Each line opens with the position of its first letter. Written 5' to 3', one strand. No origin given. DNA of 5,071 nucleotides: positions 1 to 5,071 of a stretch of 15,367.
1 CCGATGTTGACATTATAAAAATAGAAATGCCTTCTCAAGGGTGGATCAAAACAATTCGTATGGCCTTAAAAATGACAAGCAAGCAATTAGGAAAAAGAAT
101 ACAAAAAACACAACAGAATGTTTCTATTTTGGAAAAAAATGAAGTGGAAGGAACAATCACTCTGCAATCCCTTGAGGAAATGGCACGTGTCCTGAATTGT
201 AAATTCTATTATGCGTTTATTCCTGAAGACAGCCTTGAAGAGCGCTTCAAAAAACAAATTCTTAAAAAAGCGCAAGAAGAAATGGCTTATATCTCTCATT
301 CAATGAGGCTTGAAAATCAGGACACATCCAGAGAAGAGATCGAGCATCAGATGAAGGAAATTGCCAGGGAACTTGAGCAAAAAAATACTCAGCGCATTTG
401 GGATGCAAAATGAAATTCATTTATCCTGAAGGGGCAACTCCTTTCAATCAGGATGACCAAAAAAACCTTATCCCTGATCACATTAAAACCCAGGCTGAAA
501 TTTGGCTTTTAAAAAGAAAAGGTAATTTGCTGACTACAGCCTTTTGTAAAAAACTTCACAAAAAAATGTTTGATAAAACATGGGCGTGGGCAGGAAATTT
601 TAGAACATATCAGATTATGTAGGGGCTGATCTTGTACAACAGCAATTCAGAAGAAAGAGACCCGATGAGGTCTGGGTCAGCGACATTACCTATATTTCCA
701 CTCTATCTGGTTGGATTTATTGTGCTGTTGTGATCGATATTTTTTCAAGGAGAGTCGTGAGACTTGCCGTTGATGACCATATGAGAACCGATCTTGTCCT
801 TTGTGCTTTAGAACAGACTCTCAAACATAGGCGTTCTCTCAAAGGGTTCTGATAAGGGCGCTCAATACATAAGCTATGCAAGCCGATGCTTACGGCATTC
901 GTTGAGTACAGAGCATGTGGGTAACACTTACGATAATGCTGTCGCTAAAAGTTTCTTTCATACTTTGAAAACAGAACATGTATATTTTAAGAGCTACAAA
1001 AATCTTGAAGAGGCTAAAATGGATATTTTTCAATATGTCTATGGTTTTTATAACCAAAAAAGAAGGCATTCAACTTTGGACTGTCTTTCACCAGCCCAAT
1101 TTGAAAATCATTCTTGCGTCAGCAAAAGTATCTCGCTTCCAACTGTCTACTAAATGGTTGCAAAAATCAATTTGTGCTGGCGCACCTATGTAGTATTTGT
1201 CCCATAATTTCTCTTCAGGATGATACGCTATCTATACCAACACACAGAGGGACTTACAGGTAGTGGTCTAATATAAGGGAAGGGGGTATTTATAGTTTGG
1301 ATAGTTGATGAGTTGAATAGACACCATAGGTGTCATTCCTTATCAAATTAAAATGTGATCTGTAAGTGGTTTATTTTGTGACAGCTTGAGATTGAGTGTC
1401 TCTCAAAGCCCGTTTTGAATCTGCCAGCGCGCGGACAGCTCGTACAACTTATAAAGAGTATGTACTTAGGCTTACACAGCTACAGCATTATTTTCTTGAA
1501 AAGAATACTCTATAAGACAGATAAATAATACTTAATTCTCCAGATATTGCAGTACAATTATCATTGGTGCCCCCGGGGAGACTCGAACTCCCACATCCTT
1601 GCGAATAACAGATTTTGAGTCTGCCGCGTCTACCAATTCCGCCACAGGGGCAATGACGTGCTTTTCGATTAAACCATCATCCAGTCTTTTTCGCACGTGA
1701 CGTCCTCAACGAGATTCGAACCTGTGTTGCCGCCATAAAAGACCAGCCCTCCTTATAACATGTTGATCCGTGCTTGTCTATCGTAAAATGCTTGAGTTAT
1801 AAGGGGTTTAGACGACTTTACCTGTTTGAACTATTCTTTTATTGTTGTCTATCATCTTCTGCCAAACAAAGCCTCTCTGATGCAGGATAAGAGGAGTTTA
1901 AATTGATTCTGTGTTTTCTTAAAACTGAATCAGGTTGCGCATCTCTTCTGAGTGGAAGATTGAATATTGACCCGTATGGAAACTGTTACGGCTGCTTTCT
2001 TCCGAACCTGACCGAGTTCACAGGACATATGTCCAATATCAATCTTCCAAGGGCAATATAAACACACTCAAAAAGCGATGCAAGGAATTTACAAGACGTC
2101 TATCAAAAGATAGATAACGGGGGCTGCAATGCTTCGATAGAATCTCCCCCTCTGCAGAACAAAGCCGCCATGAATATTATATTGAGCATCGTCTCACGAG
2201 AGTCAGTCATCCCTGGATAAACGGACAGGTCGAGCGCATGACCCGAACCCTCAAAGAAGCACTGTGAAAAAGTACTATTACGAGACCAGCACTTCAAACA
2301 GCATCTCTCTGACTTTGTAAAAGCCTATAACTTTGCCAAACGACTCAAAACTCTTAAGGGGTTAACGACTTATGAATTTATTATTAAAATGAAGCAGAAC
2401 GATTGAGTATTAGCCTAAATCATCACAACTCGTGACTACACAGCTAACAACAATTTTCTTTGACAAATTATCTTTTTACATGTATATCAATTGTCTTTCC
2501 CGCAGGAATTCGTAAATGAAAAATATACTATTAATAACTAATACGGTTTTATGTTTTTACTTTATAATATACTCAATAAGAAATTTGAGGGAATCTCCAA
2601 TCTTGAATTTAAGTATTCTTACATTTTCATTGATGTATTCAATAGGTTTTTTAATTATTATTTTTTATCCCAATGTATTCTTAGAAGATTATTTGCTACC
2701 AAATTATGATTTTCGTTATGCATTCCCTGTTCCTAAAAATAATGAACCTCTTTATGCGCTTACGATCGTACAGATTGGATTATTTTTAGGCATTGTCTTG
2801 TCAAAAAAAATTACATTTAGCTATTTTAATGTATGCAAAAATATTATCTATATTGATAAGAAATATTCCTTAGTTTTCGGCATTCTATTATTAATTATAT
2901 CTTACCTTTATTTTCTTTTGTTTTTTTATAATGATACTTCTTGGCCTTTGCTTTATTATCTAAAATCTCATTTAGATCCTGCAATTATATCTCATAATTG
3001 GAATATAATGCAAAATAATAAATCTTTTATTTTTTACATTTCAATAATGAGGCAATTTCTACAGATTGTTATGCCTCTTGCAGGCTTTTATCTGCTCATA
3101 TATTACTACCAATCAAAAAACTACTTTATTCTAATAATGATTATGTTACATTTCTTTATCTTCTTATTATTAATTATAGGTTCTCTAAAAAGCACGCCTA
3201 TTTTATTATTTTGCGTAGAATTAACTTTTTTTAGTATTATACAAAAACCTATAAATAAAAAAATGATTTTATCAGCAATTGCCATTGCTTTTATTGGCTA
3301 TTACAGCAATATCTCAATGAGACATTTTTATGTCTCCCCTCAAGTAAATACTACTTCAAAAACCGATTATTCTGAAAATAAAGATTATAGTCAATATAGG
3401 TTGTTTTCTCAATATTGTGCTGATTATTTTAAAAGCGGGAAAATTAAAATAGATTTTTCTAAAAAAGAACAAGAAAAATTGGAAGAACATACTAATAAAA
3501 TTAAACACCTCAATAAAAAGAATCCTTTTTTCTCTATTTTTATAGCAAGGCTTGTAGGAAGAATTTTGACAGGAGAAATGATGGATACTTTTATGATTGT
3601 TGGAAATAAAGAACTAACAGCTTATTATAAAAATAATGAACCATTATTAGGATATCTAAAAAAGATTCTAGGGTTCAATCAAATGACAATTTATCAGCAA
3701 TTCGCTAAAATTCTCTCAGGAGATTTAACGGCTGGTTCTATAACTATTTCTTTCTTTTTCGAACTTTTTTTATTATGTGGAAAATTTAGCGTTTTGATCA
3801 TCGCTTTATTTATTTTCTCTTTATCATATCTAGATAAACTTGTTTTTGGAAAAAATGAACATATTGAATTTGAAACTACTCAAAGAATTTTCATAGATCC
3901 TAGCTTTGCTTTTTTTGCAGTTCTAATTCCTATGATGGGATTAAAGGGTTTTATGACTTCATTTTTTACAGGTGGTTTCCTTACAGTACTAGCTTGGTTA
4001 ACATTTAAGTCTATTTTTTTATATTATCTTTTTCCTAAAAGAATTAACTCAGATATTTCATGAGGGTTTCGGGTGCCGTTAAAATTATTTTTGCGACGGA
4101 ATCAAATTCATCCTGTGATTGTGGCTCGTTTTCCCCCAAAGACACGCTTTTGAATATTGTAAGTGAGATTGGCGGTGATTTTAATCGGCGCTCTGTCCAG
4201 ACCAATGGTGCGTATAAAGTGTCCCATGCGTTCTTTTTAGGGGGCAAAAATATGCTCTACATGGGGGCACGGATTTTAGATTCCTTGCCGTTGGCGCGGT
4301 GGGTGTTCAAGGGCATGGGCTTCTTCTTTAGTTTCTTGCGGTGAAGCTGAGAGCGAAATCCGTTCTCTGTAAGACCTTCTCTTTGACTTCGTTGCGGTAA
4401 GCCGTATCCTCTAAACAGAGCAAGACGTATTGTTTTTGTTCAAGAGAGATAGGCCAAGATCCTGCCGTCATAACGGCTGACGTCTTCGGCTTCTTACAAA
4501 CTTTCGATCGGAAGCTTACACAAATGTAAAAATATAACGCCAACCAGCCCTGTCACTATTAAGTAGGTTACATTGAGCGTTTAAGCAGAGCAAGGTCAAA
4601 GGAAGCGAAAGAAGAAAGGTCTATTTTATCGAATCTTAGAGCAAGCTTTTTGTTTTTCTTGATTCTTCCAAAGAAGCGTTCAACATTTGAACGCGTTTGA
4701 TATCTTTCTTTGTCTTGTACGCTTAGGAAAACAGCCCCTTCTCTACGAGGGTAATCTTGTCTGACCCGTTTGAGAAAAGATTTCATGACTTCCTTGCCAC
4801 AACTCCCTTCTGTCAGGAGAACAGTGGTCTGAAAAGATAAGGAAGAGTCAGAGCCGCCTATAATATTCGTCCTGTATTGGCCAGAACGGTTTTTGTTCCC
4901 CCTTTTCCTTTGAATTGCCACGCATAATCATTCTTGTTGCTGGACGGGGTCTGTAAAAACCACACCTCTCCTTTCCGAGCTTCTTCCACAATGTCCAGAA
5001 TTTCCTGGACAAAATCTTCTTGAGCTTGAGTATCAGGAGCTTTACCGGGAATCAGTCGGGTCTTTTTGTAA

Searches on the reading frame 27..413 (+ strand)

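Call 89: search_protein_families(library=pfam, proteins=[window:27-413:+], max_evalue=1)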
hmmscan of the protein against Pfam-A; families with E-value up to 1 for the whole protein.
window:27-413:+ (128 aa): 7 families
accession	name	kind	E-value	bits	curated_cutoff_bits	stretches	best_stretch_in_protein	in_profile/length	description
PF01381.28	HTH_3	-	1.1e-06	29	23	1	7-60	1-52/55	Helix-turn-helix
PF13443.12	HTH_26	-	3e-06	27.8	22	1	15-60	10-54/63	Cro/C1-type HTH DNA-binding domain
PF01793.22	Glyco_transf_15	-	0.01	15.7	25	1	33-90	61-118/325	Glycolipid 2-alpha-mannosyltransferase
PF13769.11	Virulence_fact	-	0.048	14.4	25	1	69-119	22-71/81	Virulence factor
PF19269.4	Anticodon_2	-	0.11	13.3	23.6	1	49-125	30-106/141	Anticodon binding domain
PF09823.15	DUF2357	-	0.26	10.9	23.3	0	64-125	158-222/251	Domain of unknown function (DUF2357)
PF08721.17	Tn7_Tnp_TnsA_C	-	0.5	11.3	23.4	0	82-124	6-48/83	TnsA endonuclease C terminal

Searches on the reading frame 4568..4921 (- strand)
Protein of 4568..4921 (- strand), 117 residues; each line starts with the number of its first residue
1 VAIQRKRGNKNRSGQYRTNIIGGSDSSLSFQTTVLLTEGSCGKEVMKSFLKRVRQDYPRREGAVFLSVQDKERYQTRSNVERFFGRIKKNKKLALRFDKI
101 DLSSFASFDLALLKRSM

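Call 89: search_protein_families(library=pfam, proteins=[window:4568-4921:-], max_evalue=1)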
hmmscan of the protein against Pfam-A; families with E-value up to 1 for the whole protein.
window:4568-4921:- (117 aa): 4 families
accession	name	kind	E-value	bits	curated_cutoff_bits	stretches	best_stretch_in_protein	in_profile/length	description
PF13586.12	DDE_Tnp_1_2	-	0.019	15.8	29.2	1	74-104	42-72/86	Transposase DDE domain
PF13751.12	DDE_Tnp_1_6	-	0.033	14.9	25.1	1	55-93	58-97/125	Transposase DDE domain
PF01609.27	DDE_Tnp_1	-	0.078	13.2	23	1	69-90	152-173/200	Transposase DDE domain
PF20469.4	OLD-like_TOPRIM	-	0.18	12.8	23.2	1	30-75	2-47/67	Overcoming lysogenization defect protein-like, TOPRIM domain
